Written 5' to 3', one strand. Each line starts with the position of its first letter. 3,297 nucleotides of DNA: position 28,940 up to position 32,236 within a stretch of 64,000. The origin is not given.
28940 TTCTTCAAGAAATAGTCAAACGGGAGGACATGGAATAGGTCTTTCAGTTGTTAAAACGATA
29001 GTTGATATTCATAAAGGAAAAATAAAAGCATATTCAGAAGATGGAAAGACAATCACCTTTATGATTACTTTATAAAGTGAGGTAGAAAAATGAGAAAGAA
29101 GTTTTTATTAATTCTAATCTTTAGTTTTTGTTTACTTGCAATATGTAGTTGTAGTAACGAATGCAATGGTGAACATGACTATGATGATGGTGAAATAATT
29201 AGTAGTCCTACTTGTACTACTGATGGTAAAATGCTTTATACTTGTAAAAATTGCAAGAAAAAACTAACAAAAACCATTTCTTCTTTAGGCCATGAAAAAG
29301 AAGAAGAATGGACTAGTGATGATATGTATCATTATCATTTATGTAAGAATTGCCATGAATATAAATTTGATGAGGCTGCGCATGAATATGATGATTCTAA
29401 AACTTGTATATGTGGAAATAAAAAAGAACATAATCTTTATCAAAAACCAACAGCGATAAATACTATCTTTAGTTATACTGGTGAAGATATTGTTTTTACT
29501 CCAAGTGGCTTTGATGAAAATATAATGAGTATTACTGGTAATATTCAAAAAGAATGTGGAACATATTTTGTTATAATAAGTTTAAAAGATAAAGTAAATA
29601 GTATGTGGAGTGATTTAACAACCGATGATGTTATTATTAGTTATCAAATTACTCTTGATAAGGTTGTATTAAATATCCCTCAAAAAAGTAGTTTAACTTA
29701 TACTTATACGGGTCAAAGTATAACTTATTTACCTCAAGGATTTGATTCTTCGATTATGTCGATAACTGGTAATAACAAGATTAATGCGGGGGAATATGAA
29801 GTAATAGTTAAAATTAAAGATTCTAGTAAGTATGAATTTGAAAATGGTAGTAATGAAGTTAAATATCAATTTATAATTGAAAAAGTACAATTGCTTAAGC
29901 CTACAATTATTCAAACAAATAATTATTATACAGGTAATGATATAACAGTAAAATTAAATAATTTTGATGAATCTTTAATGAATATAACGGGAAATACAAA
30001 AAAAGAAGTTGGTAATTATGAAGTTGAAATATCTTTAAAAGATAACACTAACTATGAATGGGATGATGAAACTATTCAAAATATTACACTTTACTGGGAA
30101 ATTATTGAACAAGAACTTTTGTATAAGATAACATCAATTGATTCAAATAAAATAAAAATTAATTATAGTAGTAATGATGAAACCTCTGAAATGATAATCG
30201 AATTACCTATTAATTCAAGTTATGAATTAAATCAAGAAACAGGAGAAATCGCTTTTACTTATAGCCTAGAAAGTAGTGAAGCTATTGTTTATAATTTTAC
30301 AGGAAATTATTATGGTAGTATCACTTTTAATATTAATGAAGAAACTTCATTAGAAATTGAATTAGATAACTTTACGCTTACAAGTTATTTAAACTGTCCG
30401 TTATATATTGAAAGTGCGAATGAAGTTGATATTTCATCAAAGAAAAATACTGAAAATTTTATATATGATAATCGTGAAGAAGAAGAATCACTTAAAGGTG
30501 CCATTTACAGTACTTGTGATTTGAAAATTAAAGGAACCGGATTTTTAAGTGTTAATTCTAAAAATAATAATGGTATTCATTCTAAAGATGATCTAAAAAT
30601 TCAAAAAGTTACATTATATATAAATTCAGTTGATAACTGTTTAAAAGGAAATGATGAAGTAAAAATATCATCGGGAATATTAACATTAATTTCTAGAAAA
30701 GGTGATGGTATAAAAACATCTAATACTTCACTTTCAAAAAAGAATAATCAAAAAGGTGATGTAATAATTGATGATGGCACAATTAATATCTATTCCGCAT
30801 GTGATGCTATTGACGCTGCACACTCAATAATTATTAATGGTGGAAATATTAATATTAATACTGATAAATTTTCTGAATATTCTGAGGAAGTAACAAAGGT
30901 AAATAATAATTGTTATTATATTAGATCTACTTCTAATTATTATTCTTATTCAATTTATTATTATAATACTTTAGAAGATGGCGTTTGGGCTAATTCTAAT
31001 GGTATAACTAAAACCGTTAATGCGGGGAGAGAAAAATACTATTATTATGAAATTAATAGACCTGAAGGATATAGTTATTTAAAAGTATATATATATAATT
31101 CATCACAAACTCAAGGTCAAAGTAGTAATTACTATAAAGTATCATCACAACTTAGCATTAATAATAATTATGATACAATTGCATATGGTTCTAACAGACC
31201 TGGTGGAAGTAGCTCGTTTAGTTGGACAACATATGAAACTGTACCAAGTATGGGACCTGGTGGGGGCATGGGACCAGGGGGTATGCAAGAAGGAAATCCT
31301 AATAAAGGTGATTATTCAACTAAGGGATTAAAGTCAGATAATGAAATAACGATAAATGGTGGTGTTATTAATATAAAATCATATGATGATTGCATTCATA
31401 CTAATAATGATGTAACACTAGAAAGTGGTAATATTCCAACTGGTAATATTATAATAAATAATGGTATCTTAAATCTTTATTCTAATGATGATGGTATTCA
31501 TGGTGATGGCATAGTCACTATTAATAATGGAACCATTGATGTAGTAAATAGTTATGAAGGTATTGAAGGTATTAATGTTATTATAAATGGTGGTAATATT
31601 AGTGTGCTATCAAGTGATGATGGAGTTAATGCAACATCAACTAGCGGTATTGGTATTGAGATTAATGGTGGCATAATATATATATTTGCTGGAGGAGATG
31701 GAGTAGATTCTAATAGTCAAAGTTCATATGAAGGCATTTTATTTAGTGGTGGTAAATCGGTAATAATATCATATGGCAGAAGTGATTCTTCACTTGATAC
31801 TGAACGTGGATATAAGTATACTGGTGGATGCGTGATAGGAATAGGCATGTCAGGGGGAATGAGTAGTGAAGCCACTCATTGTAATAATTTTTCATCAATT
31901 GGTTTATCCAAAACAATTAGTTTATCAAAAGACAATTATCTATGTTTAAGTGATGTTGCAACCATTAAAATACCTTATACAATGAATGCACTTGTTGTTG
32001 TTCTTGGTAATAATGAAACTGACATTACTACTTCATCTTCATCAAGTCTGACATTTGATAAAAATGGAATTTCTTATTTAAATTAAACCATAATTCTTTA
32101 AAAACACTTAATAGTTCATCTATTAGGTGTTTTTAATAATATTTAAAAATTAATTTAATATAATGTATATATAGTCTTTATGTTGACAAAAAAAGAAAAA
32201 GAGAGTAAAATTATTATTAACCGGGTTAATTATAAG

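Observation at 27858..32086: Orphan sensor kinase whose only operon partner is a 998-aa mosaic surface lipoprotein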

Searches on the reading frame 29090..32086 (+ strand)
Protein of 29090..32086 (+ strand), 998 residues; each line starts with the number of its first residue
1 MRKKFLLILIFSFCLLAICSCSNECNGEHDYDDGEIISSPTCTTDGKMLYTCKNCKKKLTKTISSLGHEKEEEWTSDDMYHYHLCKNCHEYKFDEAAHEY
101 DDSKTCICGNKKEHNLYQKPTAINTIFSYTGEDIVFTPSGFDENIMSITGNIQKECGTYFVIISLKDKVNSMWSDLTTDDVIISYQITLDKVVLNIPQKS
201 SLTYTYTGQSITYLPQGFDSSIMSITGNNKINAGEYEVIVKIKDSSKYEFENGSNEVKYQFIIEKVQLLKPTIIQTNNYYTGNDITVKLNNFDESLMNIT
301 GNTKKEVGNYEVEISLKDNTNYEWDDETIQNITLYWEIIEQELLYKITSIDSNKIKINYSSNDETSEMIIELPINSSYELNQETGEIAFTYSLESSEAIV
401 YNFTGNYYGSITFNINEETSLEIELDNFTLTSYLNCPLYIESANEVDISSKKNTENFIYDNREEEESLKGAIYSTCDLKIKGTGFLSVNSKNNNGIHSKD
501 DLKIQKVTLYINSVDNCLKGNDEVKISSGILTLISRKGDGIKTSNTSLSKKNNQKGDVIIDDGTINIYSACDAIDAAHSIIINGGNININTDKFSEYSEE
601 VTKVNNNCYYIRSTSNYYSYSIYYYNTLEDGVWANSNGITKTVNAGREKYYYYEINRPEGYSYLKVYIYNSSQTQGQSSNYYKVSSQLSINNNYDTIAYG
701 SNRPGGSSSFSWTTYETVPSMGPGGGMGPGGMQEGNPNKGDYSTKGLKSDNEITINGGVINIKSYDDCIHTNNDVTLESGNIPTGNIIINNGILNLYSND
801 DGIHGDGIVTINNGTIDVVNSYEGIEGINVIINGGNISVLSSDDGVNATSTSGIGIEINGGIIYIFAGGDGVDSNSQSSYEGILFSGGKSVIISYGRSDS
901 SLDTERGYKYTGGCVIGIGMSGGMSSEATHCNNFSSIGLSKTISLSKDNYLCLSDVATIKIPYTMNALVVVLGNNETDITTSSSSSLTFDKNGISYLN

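Call 3: search_protein_families(library=pfam, proteins=[window:29090-32086:+], max_evalue=0.01)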
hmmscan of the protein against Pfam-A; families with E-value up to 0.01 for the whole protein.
window:29090-32086:+ (998 aa): 2 families
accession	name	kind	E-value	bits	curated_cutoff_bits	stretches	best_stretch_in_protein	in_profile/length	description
PF14262.12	Cthe_2159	-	7e-65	219.3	25.8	3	398-600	10-210/262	Carbohydrate-binding domain-containing protein Cthe_2159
PF09992.14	NAGPA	-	0.0013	19.4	25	1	753-870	5-114/169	Phosphodiester glycosidase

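Call 10: find_homologous_proteins(query=window:29090-32083:+)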
Query window:29090-32083:+ (998 aa): 53 proteins with E <= 0.001 among 8000 candidates.
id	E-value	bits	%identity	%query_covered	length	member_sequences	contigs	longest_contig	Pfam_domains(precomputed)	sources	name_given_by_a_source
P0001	0.0e+0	2177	98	100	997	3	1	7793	PF14262.13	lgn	-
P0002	0.0e+0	1317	61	100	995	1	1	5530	PF14262.13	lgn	-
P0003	0.0e+0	1284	60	100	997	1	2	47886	PF14262.13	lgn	-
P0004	0.0e+0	1280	60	100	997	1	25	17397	PF14262.13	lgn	-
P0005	0.0e+0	1157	59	88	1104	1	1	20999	PF14262.13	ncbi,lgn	-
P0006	0.0e+0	1157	59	88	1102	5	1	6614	PF14262.13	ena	-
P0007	0.0e+0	1067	57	88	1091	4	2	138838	PF14262.13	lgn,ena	-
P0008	0.0e+0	1052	51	86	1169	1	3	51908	PF14262.13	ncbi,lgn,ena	-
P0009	7.5e-258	876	59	67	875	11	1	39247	PF14262.13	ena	-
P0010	1.8e-237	809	53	72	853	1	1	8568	PF14262.13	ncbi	-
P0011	5.0e-166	572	46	60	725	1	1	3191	PF14262.13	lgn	-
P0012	6.8e-166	572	46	60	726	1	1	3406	PF14262.13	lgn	-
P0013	2.3e-165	570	49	65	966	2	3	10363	PF14262.13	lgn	-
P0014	1.3e-163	564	48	59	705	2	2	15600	PF14262.13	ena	-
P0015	2.2e-159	550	46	63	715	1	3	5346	PF14262.13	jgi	-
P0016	2.0e-157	544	49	60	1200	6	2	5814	PF14262.13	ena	-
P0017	1.2e-156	541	44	61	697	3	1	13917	PF14262.13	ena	-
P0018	1.6e-156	541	46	63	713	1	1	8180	PF14262.13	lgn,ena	-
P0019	5.2e-153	529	45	62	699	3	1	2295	PF14262.13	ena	-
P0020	5.4e-153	529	46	60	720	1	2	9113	PF14262.13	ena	-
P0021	5.5e-152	526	45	60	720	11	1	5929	PF14262.13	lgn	-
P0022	2.4e-142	494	55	27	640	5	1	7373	PF14262.13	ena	-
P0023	1.1e-126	442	47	58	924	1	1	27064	PF14262.13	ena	-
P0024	3.0e-86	308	40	52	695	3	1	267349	PF14262.13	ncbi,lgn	-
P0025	9.4e-85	303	37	27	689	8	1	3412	PF14262.13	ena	-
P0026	8.4e-82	294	38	48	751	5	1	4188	PF14262.13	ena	-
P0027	3.8e-75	272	38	50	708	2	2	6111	PF14262.13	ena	-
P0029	1.6e-72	263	35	21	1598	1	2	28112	PF18887.6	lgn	-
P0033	9.1e-42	161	40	20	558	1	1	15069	PF14262.13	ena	-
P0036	1.4e-23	101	34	18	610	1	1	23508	PF14262.13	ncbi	-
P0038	5.1e-18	83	31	18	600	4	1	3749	PF14262.13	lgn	-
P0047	3.8e-9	53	44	5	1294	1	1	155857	PF25833.1,PF00041.28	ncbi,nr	ncbi:MAG: fibronectin type III domain-containing protein [Ruminococcus sp.]|nr:fibronectin type III 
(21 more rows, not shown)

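Call 11: find_encoding_contigs(protein=P0003, flank=10000, max_places=3)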
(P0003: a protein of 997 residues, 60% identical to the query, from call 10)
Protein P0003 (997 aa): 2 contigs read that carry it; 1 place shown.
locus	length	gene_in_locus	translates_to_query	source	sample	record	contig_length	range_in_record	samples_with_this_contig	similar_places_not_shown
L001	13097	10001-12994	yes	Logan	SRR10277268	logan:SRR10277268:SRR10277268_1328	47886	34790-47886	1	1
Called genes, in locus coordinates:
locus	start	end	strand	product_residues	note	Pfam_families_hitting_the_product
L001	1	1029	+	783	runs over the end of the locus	PF23139:OB_YrrC, PF14490:HHH_RecD2, PF01443:Viral_helicase1 (faint), PF13086:AAA_11 (faint), PF13604:AAA_30, PF13245:AAA_19, PF18335:SH3_13, PF13538:UvrD_C_2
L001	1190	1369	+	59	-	-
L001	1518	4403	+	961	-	PF00675:Peptidase_M16 (weak), PF05193:Peptidase_M16_C, PF08367:M16C_assoc, PF22516:PreP_C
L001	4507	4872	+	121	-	-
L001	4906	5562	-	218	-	PF00849:PseudoU_synth_2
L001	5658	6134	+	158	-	PF10531:SLBB, PF12836:HHH_3, PF14520:HHH_5 (faint), PF00633:HHH (weak)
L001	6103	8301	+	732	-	PF13567:DUF4131 (weak), PF03772:Competence, PF00753:Lactamase_B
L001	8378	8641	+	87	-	PF01649:Ribosomal_S20p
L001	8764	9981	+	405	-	PF00512:HisKA, PF02518:HATPase_c, PF14501:HATPase_c_5 (weak)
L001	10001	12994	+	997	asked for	PF14262:Cthe_2159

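Call 12: find_encoding_contigs(protein=P0007, flank=10000, max_places=3)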
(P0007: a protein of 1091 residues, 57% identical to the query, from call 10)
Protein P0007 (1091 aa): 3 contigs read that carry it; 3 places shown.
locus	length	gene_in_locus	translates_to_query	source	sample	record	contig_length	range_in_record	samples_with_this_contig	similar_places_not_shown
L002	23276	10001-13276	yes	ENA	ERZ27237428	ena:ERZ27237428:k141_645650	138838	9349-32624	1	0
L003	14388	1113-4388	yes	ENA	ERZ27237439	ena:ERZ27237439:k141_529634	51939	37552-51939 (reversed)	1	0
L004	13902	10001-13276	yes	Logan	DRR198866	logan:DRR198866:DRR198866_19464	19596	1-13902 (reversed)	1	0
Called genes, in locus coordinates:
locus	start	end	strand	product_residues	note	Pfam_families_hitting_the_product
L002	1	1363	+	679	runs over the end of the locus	PF17191:RecG_wedge (weak), PF00270:DEAD, PF04851:ResIII, PF00271:Helicase_C, PF22590:Cas3-like_C_2 (weak), PF19833:RecG_dom3_C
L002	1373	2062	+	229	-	PF14622:Ribonucleas_3_3, PF00636:Ribonuclease_3, PF00035:dsrm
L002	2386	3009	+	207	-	PF21984:DnaD_N, PF07261:DnaB_2 (weak)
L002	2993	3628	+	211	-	PF00730:HhH-GPD, PF00633:HHH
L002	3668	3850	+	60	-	PF10957:Spore_Cse60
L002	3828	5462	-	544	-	PF05833:NFACT_N, PF05670:NFACT-R_1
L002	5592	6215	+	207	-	PF00625:Guanylate_kin, PF13521:AAA_28 (faint)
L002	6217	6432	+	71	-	PF01192:RNA_pol_Rpb6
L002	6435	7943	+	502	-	PF02074:Peptidase_M32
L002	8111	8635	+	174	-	PF02632:BioY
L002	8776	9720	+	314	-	PF20586:DUF6788, PF02661:Fic (weak)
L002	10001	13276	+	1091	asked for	PF14262:Cthe_2159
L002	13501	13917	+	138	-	PF00164:Ribosom_S12_S23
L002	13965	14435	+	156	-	PF00177:Ribosomal_S7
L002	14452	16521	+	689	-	PF00009:GTP_EFTU, PF03144:GTP_EFTU_D2, PF22042:EF-G_D2, PF14492:EFG_III, PF16658:RF3_C (weak), PF03764:EFG_IV, PF00679:EFG_C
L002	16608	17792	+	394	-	PF00009:GTP_EFTU, PF03144:GTP_EFTU_D2, PF03143:GTP_EFTU_D3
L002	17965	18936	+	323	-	PF01553:Acyltransferase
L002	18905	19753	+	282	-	PF00781:DAGK_cat, PF19279:YegS_C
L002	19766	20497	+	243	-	PF01553:Acyltransferase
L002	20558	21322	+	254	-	PF01026:TatD_DNase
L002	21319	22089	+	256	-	PF13365:Trypsin_2, PF00089:Trypsin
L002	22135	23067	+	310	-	PF00005:ABC_tran, PF13304:AAA_21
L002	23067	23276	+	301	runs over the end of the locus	PF00005:ABC_tran, PF13304:AAA_21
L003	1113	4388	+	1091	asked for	PF14262:Cthe_2159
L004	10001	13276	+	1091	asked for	PF14262:Cthe_2159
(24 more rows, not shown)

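Call 13: find_encoding_contigs(protein=P0008, flank=10000, max_places=3)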
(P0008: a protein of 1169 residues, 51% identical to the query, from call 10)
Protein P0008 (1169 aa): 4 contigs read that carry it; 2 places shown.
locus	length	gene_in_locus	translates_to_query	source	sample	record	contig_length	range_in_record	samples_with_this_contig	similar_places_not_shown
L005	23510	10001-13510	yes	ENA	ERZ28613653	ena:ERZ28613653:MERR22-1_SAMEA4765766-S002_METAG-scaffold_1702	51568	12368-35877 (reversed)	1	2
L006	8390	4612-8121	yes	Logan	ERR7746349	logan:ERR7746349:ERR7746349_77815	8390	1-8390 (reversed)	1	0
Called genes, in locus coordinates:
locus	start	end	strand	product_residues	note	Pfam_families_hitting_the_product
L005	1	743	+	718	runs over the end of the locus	PF19732:SpoIIE_N, PF07228:SpoIIE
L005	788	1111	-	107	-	PF00581:Rhodanese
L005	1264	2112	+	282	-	PF13556:HTH_30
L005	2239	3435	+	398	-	PF00005:ABC_tran, PF17912:OB_MalK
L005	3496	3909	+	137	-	PF06338:ComK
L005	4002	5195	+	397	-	PF00162:PGK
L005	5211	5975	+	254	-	PF00121:TIM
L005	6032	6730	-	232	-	PF04973:NMN_transporter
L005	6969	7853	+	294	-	PF00583:Acetyltransf_1, PF13673:Acetyltransf_10 (weak), PF08445:FR47 (weak)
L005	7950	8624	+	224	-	PF00072:Response_reg, PF00486:Trans_reg_C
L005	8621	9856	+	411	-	PF00512:HisKA, PF02518:HATPase_c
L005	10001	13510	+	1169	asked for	PF14262:Cthe_2159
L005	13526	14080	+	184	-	-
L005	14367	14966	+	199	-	PF00163:Ribosomal_S4, PF01479:S4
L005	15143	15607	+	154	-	-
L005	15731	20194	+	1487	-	PF02368:Big_2 (faint), PF01510:Amidase_2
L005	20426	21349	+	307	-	PF00037:Fer4 (faint), PF12837:Fer4_6 (faint)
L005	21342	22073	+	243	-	PF08713:DNA_alkylation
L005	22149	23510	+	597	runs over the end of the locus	PF00664:ABC_membrane, PF13555:AAA_29 (faint), PF02463:SMC_N (faint), PF00005:ABC_tran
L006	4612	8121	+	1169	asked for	PF14262:Cthe_2159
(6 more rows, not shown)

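Call 15: find_encoding_contigs(protein=P0024, flank=8000, max_places=2)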
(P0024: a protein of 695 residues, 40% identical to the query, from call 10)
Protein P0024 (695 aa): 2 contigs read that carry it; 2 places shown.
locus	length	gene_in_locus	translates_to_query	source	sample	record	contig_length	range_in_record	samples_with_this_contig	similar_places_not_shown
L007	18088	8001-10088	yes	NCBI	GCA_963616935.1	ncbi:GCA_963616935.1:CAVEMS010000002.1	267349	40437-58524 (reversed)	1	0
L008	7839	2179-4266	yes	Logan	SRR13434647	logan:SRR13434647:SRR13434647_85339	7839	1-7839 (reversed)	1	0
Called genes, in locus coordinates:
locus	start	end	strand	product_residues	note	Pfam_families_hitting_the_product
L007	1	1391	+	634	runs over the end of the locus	PF12911:OppC_N, PF00528:BPD_transp_1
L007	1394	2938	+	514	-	PF00005:ABC_tran, PF13304:AAA_21 (weak), PF08352:oligo_HPY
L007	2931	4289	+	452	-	PF00005:ABC_tran, PF08352:oligo_HPY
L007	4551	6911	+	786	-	-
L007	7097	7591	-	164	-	-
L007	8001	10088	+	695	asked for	PF14262:Cthe_2159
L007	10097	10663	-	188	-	PF14278:TetR_C_8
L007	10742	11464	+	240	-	PF00005:ABC_tran, PF02463:SMC_N (faint), PF13304:AAA_21 (faint)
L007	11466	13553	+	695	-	PF02687:FtsX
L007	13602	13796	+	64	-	-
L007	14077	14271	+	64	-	-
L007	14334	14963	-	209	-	-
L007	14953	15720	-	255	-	-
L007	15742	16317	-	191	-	-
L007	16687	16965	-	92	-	-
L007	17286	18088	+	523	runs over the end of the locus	-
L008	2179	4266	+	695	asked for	PF14262:Cthe_2159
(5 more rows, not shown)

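Call 16: find_encoding_contigs(protein=P0009, flank=8000, max_places=2)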
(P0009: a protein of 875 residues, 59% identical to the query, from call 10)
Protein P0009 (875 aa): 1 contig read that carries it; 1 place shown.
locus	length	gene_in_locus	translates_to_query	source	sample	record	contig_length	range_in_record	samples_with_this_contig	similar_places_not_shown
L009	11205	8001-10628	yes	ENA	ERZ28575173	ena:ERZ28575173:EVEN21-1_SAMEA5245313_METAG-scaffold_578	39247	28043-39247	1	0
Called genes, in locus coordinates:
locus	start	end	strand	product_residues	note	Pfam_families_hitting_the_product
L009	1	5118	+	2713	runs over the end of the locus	PF21461:HL_N-beta (weak), PF22359:Big-like (faint), PF18998:Flg_new_2 (faint), PF09479:Flg_new, PF02368:Big_2, PF01510:Amidase_2 (weak)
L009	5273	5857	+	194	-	-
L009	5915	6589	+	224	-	PF00072:Response_reg, PF00486:Trans_reg_C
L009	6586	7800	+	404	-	PF00512:HisKA, PF02518:HATPase_c, PF14501:HATPase_c_5 (weak)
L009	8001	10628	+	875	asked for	PF14262:Cthe_2159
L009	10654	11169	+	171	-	-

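Call 17: find_encoding_contigs(protein=P0023, flank=8000, max_places=2)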
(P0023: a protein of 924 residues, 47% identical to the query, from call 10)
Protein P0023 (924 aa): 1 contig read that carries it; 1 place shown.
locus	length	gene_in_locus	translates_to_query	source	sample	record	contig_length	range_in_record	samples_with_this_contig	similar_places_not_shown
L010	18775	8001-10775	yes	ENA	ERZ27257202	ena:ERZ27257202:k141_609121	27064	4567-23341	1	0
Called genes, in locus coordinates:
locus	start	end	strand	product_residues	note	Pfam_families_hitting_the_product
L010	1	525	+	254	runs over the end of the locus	PF00149:Metallophos, PF13277:YmdB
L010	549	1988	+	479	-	PF00919:UPF0004, PF04055:Radical_SAM, PF01938:TRAM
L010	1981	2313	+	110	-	PF06133:Com_YlbF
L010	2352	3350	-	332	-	PF00579:tRNA-synt_1b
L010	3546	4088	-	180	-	PF01928:CYTH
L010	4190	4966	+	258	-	PF01513:NAD_kinase, PF20143:NAD_kinase_C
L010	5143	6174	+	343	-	PF00044:Gp_dh_N, PF02800:Gp_dh_C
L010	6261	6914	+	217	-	PF03167:UDG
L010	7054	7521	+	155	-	PF01381:HTH_3 (weak), PF01909:NTP_transf_2, PF18765:Polbeta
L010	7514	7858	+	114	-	PF01934:HepT-like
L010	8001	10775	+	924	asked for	PF14262:Cthe_2159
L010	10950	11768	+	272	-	PF08543:Phos_pyr_kin, PF00294:PfkB (weak)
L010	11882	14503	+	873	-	PF00171:Aldedh, PF13685:Fe-ADH_2 (faint), PF00465:Fe-ADH, PF25137:ADH_Fe_C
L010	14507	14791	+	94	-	PF01985:CRS1_YhbY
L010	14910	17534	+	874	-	PF02739:5_3_exonuc_N, PF01367:5_3_exonuc, PF22619:DNA_polI_exo1, PF00476:DNA_pol_A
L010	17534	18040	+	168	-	PF00881:Nitroreductase, PF14512:TM1586_NiRdase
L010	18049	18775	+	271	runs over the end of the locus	PF01149:Fapy_DNA_glyco, PF06831:H2TH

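Call 24: search_protein_families(library=pfam, proteins=[L005:13526-14080:+, L009:10654-11169:+, L005:7950-8624:+], max_evalue=0.001)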
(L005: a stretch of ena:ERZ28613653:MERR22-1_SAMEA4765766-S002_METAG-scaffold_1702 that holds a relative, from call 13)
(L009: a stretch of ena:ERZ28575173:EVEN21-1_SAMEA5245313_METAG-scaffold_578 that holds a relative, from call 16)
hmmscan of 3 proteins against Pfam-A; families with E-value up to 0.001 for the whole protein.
L005:13526-14080:+ (184 aa): 0 families

L009:10654-11169:+ (171 aa): 0 families

L005:7950-8624:+ (224 aa): 2 families
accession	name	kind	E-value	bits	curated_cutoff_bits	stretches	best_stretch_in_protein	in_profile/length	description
PF00072.30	Response_reg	-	5.8e-30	104.1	30.2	1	4-113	2-111/111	Response regulator receiver domain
PF00486.34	Trans_reg_C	-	1.7e-19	70.1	26.2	1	147-220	3-77/77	Transcriptional regulatory protein, C terminal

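Call 27: search_protein_families(library=ncbifam, proteins=[window:29090-32083:+, L005:7950-8624:+], max_evalue=0.001)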
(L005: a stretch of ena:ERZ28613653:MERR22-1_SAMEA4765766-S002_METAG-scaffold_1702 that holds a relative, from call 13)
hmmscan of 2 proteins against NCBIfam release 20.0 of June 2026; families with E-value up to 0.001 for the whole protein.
window:29090-32083:+ (998 aa): 0 families

L005:7950-8624:+ (224 aa): 97 families (the best 25 are shown)
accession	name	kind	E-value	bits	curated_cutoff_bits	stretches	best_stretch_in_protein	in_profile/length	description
NF041734.1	resp_reg_RppA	equivalog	2.3e-65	220.2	250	1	1-221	1-228/229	two-component system response regulator RppA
TIGR01387.1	cztR_silR_copR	subfamily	4.4e-54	183.4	279.2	1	3-220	1-218/218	heavy metal response regulator transcription factor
NF012023.0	PRK15479.1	equivalog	7e-53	179.5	337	1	1-222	1-219/224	transcriptional regulator TctD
NF045944.1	ResRegRpaBCyano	equivalog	9.5e-52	175.6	330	1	4-220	1-227/229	response regulator transcription factor RpaB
TIGR02154.1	PhoB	equivalog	3.8e-51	173.6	296.2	1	2-220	4-225/226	phosphate regulon transcriptional regulator PhoB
NF040689.1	MtrAB_MtrA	equivalog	4.8e-50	169.9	300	1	4-219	2-217/219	MtrAB system response regulator MtrA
NF007928.2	PRK10643.1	equivalog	9.6e-49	165.9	330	1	1-220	1-216/216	two-component system response regulator PmrA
NF008296.0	PRK11083.1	equivalog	2.6e-47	161.1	273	1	2-221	5-226/228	two-component system response regulator CreB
NF045991.1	RespRegCtrARhodob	equivalog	1.5e-46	159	350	1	1-221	1-222/224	response regulator transcription factor CtrA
NF033117.2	vanR_ACDEGLN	exception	2.2e-46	158.3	350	1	4-221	2-226/226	VanR-ABDEGLN family response regulator transcription factor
NF041733.1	resp_reg_CseB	equivalog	1.6e-45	155.3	350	1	2-220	2-226/228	two-component system response regulator CseB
NF007982.1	PRK10710.1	equivalog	1.9e-45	155.3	380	1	2-222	9-229/235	envelope stress response regulator BaeR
NF008567.0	PRK11517.1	equivalog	2.7e-45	154.5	353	1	1-221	1-219/223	response regulator transcription factor HprR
NF007346.1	PRK09836.1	equivalog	2.3e-44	151.9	420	1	1-221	1-222/227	copper/silver response regulator transcription factor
NF040534.1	resp_reg_YycF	equivalog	2.6e-43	147.9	340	1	2-221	2-228/231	response regulator YycF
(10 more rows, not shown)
